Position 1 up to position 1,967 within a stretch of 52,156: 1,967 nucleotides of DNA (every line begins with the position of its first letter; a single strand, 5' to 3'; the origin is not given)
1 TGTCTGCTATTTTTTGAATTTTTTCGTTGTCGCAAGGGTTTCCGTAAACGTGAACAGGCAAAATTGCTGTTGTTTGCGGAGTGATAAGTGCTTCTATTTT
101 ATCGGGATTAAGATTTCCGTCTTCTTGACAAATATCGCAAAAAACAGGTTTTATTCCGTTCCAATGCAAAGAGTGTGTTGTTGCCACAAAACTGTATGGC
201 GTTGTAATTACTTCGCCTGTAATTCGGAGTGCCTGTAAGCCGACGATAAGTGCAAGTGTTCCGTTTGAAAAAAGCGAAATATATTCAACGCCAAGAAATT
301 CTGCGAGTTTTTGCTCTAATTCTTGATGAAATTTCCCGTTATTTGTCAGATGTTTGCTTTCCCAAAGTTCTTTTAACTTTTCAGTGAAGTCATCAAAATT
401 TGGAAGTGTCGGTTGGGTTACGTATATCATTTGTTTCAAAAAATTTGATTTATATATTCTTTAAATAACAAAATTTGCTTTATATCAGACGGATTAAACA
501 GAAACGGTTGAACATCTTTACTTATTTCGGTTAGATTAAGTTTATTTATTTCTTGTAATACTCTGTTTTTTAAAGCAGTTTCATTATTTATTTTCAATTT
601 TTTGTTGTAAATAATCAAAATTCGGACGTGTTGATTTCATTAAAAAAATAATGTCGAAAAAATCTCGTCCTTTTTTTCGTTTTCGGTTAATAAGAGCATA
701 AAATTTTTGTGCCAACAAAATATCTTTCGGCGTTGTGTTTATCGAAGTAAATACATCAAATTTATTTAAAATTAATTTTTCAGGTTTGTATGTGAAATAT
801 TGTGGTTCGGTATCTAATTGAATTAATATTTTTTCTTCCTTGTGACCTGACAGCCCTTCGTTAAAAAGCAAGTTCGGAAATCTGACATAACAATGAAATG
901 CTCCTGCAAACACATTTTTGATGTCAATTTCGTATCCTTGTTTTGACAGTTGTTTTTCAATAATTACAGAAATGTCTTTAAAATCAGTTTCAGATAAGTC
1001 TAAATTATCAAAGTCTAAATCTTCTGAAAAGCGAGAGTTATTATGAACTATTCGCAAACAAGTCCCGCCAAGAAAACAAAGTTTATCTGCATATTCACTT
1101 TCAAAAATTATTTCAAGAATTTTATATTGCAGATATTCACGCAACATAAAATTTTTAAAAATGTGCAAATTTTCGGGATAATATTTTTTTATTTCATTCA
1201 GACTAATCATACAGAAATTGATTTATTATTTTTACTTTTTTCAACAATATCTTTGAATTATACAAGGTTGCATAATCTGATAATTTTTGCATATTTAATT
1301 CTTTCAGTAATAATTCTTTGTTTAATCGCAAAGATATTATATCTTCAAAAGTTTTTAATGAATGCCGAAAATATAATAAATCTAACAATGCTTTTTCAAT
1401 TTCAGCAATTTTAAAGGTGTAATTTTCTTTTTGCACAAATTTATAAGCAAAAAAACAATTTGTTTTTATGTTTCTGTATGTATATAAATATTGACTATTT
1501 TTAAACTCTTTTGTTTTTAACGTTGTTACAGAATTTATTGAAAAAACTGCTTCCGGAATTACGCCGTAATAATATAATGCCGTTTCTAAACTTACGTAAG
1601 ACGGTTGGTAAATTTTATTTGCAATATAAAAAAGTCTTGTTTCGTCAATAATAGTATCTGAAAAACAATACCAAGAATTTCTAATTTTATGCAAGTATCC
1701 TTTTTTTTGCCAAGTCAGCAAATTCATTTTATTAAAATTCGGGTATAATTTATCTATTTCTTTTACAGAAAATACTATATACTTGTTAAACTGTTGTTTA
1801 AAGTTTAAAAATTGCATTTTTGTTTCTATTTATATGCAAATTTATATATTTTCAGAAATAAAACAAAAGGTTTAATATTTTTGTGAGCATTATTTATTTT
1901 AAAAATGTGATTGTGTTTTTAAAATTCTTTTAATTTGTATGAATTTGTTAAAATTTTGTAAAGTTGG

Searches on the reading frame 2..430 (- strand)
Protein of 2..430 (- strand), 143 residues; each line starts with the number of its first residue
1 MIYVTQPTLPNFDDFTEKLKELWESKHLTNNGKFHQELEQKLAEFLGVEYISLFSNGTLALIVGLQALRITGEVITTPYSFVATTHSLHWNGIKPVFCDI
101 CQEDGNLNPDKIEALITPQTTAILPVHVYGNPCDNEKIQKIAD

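Call 7: search_protein_families(library=pfam, proteins=[window:2-430:-], max_evalue=0.01)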
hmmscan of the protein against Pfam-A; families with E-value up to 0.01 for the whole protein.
window:2-430:- (143 aa): 3 families
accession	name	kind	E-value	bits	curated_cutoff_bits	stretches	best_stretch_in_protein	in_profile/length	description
PF01041.23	DegT_DnrJ_EryC1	-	5.5e-40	138.1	19.8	1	14-143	6-136/360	DegT/DnrJ/EryC1/StrS aminotransferase family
PF00155.27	Aminotran_1_2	-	1.5e-05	24.8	19.7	1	19-124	26-150/361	Aminotransferase class I and II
PF01212.27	Beta_elim_lyase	-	0.00077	19.3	27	1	36-120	35-122/288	Beta-eliminating lyase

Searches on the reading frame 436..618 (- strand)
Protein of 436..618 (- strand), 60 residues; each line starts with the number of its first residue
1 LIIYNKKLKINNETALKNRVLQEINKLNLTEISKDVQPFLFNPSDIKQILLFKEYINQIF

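Call 7: search_protein_families(library=pfam, proteins=[window:436-618:-], max_evalue=0.01)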
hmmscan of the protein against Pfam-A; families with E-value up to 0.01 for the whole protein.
window:436-618:- (60 aa): 1 family
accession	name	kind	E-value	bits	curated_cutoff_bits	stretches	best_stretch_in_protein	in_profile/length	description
PF14511.12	RE_EcoO109I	-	0.0078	16.4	22.5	1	17-47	15-45/198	Type II restriction endonuclease EcoO109I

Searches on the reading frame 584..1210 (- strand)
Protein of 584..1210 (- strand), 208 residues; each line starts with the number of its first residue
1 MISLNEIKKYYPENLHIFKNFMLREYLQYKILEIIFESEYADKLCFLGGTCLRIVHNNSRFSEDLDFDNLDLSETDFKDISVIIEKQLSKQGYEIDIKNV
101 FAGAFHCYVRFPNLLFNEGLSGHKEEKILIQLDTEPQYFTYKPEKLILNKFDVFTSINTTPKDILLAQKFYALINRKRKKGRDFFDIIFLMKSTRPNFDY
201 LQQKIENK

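Call 7: search_protein_families(library=pfam, proteins=[window:584-1210:-], max_evalue=0.01)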
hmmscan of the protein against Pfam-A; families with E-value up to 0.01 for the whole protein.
window:584-1210:- (208 aa): 1 family
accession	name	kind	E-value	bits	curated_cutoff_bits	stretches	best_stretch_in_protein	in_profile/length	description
PF08843.17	AbiEii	-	2.7e-19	70.5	22.5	1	31-200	2-177/238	Nucleotidyl transferase AbiEii toxin, Type IV TA system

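Call 64: search_protein_families(library=padloc, proteins=[window:584-1210:-], max_evalue=0.001)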
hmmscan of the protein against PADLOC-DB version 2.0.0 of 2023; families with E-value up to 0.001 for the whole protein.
window:584-1210:- (208 aa): 22 families
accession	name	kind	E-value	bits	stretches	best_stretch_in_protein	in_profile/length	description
PDLC02313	AbiEii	-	1e-89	298.4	1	1-206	1-204/254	AbiEii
PDLC02293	AbiEii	-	1.1e-26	91.9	1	8-207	7-208/270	AbiEii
PDLC02296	AbiEii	-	3.7e-24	83.4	2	15-97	17-99/282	AbiEii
PDLC02304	AbiEii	-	1.5e-19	69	1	1-208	1-205/260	AbiEii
PDLC02323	AbiEii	-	1.9e-13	48.6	1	1-205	1-199/248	AbiEii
PDLC02307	AbiEii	-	9.9e-13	46.4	1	39-199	18-153/219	AbiEii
PDLC02330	AbiEii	-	5.7e-12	43.8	1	23-193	6-161/219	AbiEii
PDLC02324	AbiEii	-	8.3e-12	43.4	1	28-205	10-170/231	AbiEii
PDLC02294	AbiEii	-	1.1e-09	36.5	1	31-196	31-191/260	AbiEii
PDLC02288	AbiEii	-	1.5e-09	35.2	1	19-79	28-90/294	AbiEii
PDLC02292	AbiEii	-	4.8e-09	34.4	1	13-135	19-131/283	AbiEii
PDLC02328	AbiEii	-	2.4e-08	32.1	1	40-193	11-144/203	AbiEii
PDLC02321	AbiEii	-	2.5e-07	28.7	1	20-69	20-69/296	AbiEii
PDLC02306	AbiEii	-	4e-07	27.9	1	34-92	31-90/280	AbiEii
PDLC02317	AbiEii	-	4.1e-07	27.3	1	25-76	24-77/396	AbiEii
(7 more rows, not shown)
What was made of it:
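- On AbiE type IV toxin-antitoxin / abortive-infection system: Pfam PF08843 E = 2.7e-19 (calls 7, 64).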

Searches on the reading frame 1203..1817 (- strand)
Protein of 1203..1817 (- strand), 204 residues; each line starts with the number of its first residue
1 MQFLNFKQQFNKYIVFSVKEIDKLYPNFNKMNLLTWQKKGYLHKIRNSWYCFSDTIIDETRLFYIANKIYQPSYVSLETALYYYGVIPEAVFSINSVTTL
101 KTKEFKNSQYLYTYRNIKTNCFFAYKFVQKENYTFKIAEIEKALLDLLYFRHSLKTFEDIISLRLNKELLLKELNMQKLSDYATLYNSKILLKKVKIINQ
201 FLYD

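Call 7: search_protein_families(library=pfam, proteins=[window:1203-1817:-], max_evalue=0.01)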
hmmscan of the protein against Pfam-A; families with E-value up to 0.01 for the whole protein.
window:1203-1817:- (204 aa): 0 families

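Call 46: find_related_loci(query=window:1203-1817:-, collection=viral_contigs, flank=4000)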
Query window:1203-1817:- (204 aa) in viral_contigs; peptide patterns used: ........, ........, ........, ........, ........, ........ (x = any residue, [..] = any of these).
19 stretches matched a pattern, but none encodes a relative of the query by tblastn (E <= 1e-3).

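Call 47: find_homologous_proteins(query=window:1203-1817:-, max_evalue=1e-20)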
Query window:1203-1817:- (204 aa): 437 proteins with E <= 1e-20 among 703 candidates; the best 120 are listed.
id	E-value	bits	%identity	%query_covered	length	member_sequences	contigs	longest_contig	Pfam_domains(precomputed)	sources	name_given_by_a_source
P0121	7.2e-126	435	100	100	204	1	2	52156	-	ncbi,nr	ncbi:MAG: hypothetical protein L3J74_00015 [Bacteroidales bacterium]|nr:hypothetical protein [Bacter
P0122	3.7e-92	325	74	99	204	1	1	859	-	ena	-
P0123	2.3e-90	319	74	100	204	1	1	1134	-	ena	-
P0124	1.8e-89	317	72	99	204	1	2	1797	-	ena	-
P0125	8.2e-89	314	72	99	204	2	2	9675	-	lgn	-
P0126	1.5e-88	314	71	99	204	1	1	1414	-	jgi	-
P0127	8.6e-88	311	71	99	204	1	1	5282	-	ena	-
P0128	1.3e-87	311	73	99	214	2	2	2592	-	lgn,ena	-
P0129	7.5e-86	305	70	99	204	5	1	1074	-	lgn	-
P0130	1.3e-84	301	69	99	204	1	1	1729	-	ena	-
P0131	1.1e-83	298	67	99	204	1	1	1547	-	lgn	-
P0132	1.4e-82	294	66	99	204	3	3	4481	-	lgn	-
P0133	2.3e-82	293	68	99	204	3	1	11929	-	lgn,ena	-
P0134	5.2e-82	292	68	100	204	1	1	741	-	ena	-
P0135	6.6e-82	292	67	100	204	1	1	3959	-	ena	-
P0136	9.3e-82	291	66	99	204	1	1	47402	-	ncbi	-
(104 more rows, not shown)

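Call 48: find_encoding_contigs(protein=P0125, flank=5000, max_places=2)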
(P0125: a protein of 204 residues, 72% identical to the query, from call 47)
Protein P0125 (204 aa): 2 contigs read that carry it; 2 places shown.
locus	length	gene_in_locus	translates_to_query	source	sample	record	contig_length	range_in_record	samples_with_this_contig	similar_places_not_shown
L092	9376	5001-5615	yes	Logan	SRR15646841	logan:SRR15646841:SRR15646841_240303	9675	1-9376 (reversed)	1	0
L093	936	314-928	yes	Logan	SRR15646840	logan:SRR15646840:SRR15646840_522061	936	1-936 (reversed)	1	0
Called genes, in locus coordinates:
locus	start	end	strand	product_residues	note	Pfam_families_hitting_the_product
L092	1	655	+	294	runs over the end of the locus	PF00535:Glycos_transf_2, PF10111:Glyco_tranf_2_2, PF13641:Glyco_tranf_2_3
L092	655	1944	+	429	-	PF13439:Glyco_transf_4, PF13579:Glyco_trans_4_4, PF00534:Glycos_transf_1, PF13692:Glyco_trans_1_4, PF13524:Glyco_trans_1_2 (weak)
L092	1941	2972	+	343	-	PF13439:Glyco_transf_4, PF00534:Glycos_transf_1, PF13692:Glyco_trans_1_4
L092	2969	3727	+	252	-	PF05050:Methyltransf_21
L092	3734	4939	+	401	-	-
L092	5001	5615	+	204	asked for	-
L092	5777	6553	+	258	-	PF08843:AbiEii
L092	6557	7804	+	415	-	-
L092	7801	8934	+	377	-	PF00534:Glycos_transf_1, PF13692:Glyco_trans_1_4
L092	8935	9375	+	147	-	?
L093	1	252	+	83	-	?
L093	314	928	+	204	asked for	-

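Call 49: find_encoding_contigs(protein=P0133, flank=5000, max_places=2)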
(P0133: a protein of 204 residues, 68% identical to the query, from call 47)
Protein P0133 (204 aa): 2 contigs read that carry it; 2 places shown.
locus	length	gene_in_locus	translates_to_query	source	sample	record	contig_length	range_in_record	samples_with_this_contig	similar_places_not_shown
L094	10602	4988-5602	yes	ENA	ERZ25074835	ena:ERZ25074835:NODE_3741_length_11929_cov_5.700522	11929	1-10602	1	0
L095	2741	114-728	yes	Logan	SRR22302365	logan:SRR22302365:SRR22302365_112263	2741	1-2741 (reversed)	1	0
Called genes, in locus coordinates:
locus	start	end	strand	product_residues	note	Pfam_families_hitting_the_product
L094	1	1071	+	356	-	?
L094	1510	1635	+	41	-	-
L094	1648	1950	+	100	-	-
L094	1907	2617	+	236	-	PF08843:AbiEii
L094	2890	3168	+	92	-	-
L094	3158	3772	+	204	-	PF08843:AbiEii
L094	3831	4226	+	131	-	PF01909:NTP_transf_2 (weak), PF18765:Polbeta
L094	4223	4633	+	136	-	PF01934:HepT-like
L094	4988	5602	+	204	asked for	-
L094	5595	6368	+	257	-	PF08843:AbiEii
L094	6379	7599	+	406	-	PF13439:Glyco_transf_4 (faint), PF13579:Glyco_trans_4_4 (weak)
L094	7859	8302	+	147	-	PF13366:PDDEXK_3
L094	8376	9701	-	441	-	PF13424:TPR_12 (faint)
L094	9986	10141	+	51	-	-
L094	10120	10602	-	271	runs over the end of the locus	PF11306:DUF3108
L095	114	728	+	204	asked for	-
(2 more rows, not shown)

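Call 50: find_encoding_contigs(protein=P0136, flank=5000, max_places=2)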
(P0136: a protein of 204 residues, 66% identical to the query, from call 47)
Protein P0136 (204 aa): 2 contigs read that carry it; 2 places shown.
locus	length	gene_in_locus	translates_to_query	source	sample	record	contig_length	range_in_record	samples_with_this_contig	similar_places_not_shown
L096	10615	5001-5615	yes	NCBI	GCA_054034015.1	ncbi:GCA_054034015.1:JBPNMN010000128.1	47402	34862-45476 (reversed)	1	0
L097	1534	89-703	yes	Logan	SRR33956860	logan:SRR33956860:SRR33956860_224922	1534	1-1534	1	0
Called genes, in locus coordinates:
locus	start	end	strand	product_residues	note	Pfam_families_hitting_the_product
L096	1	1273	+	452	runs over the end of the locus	PF13173:AAA_14, PF13635:DUF4143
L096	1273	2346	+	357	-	PF01041:DegT_DnrJ_EryC1, PF00155:Aminotran_1_2, PF00266:Aminotran_5 (weak), PF01053:Cys_Met_Meta_PP, PF01212:Beta_elim_lyase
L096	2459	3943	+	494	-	-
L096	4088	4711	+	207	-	PF17836:PglD_N, PF25087:GMPPB_C (faint), PF25084:LbH_EIF2B, PF00132:Hexapep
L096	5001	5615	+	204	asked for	-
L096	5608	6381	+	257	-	PF08843:AbiEii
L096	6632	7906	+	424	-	PF13173:AAA_14, PF13635:DUF4143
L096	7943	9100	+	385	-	-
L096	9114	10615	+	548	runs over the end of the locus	-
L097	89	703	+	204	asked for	-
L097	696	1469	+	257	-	PF08843:AbiEii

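Call 64: search_protein_families(library=padloc, proteins=[window:1203-1817:-, L096:5608-6381:+], max_evalue=0.001)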
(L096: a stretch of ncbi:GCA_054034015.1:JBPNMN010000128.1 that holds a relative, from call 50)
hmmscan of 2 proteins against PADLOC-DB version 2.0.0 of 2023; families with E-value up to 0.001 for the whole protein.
window:1203-1817:- (204 aa): 16 families
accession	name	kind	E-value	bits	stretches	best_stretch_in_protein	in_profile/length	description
PDLC02272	AbiEi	-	7.3e-58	193.7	1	1-200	1-196/200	AbiEi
PDLC02241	AbiEi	-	2.8e-57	191.7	1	1-200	1-196/199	AbiEi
PDLC02230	AbiEi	-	4.9e-34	115.7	1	30-199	20-190/192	AbiEi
PDLC02240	AbiEi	-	5.4e-19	66.6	1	38-195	43-207/216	AbiEi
PDLC02267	AbiEi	-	2.1e-16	58.1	1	12-195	17-194/252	AbiEi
PDLC02269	AbiEi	-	2.1e-16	58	1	6-195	3-187/251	AbiEi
PDLC02274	AbiEi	-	1e-15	56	1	38-199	43-211/217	AbiEi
PDLC02255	AbiEi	-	5.4e-15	53.4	1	15-196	15-181/186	AbiEi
PDLC02287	AbiEi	-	6.3e-14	50.2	1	8-198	5-190/253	AbiEi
PDLC02271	AbiEi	-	2.2e-10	38.2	1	31-195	42-212/263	AbiEi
PDLC02225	AbiEi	-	4.2e-10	37.7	1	16-188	20-183/198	AbiEi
PDLC02275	AbiEi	-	3.1e-09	35.1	1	15-184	12-170/184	AbiEi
PDLC02232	AbiEi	-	5.1e-09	34.2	1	12-154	17-166/177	AbiEi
PDLC02265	AbiEi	-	1.1e-07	29.8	1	27-189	26-187/198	AbiEi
PDLC02245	AbiEi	-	6.9e-05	20.6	1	9-193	6-187/194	AbiEi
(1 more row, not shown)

L096:5608-6381:+ (257 aa): 22 families
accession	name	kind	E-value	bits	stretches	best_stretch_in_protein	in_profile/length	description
PDLC02313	AbiEii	-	1.6e-105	350.1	1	1-256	1-254/254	AbiEii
PDLC02293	AbiEii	-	7.5e-28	95.8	1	19-255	17-262/270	AbiEii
PDLC02296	AbiEii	-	1.4e-23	81.5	2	14-98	16-100/282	AbiEii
PDLC02304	AbiEii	-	1.5e-18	65.7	1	1-224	1-221/260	AbiEii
PDLC02323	AbiEii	-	2.6e-13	48.2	1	24-247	21-240/248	AbiEii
PDLC02330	AbiEii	-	1.2e-12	46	1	24-193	7-161/219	AbiEii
PDLC02324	AbiEii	-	2.9e-12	44.8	1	28-233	10-197/231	AbiEii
PDLC02307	AbiEii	-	2.1e-10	38.8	1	43-224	22-177/219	AbiEii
PDLC02294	AbiEii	-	2.7e-09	35.2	1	32-200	33-195/260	AbiEii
PDLC02288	AbiEii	-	1.9e-08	31.5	1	21-84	30-95/294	AbiEii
PDLC02292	AbiEii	-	3.6e-08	31.5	1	12-115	18-117/283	AbiEii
PDLC02328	AbiEii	-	4.7e-08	31.2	1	43-193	14-144/203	AbiEii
PDLC02321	AbiEii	-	3.7e-07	28.1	1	148-235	173-257/296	AbiEii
PDLC02305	AbiEii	-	5.6e-07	27.1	1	41-243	42-243/306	AbiEii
PDLC02306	AbiEii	-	8.7e-07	26.8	0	36-96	33-94/280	AbiEii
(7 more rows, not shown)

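Call 80: search_protein_families(library=pfam, proteins=[L096:7943-9100:+, L096:2459-3943:+, L096:6632-7906:+], max_evalue=0.001)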
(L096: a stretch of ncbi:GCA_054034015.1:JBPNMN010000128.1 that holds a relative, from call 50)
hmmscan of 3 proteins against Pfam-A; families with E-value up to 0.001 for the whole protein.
L096:7943-9100:+ (385 aa): 0 families

L096:2459-3943:+ (494 aa): 2 families
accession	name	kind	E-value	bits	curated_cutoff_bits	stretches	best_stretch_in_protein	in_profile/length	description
PF13749.12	HATPase_c_4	-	2.3e-14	53.6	26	1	322-404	3-84/89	Putative ATP-dependent DNA helicase recG C-terminal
PF04326.19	SLFN_AlbA_2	-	2.5e-14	54.3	25.3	1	17-144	1-116/118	Schlafen, AlbA_2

L096:6632-7906:+ (424 aa): 3 families
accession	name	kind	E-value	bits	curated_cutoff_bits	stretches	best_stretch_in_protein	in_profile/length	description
PF13173.12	AAA_14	-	6.2e-34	117.2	27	1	36-170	2-129/129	AAA domain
PF13635.12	DUF4143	-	1.2e-22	80.8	28.1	1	233-368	8-157/160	Domain of unknown function (DUF4143)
PF01637.24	ATPase_2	-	2.7e-05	24.5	33.2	1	33-124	17-100/225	ATPase domain predominantly from Archaea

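Call 84: find_encoding_contigs(protein=P0127, flank=5000, max_places=2)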
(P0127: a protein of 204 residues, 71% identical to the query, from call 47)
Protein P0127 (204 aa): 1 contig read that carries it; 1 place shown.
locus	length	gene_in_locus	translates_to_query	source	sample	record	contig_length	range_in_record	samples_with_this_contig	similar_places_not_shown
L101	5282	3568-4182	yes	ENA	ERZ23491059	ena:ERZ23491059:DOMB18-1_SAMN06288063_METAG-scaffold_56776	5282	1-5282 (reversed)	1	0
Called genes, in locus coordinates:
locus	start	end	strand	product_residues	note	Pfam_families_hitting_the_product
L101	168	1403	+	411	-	PF13173:AAA_14, PF13635:DUF4143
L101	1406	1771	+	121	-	-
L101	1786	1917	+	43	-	-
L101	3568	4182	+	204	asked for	-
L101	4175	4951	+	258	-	PF08843:AbiEii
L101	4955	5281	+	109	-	?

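Call 94: search_dna_similar(query=window:1203-1817:-, collection=plasmids, mode=protein, max_rows=12, max_evalue=1e-15)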
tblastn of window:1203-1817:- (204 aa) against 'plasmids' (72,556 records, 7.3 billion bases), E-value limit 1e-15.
Records with a match: 2; places in all: 2; records where one place covers at least 80% of the query: 1.
Best place of each record, by identity: <60% 2.
By first word of the organism name: Runella 1; Phocaeicola 1.
By predicted mobility (MOB-suite, as given by PLSDB): non-mobilizable 2.
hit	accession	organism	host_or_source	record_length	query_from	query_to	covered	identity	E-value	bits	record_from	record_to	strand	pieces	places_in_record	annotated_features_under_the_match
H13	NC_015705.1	Runella slithyformis DSM 19594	fresh water lake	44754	1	198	97%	36.9%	1e-31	127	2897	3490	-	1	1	hypothetical protein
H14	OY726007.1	Phocaeicola massiliensis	-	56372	21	148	63%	37.1%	5e-16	82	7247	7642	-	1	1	record has no annotation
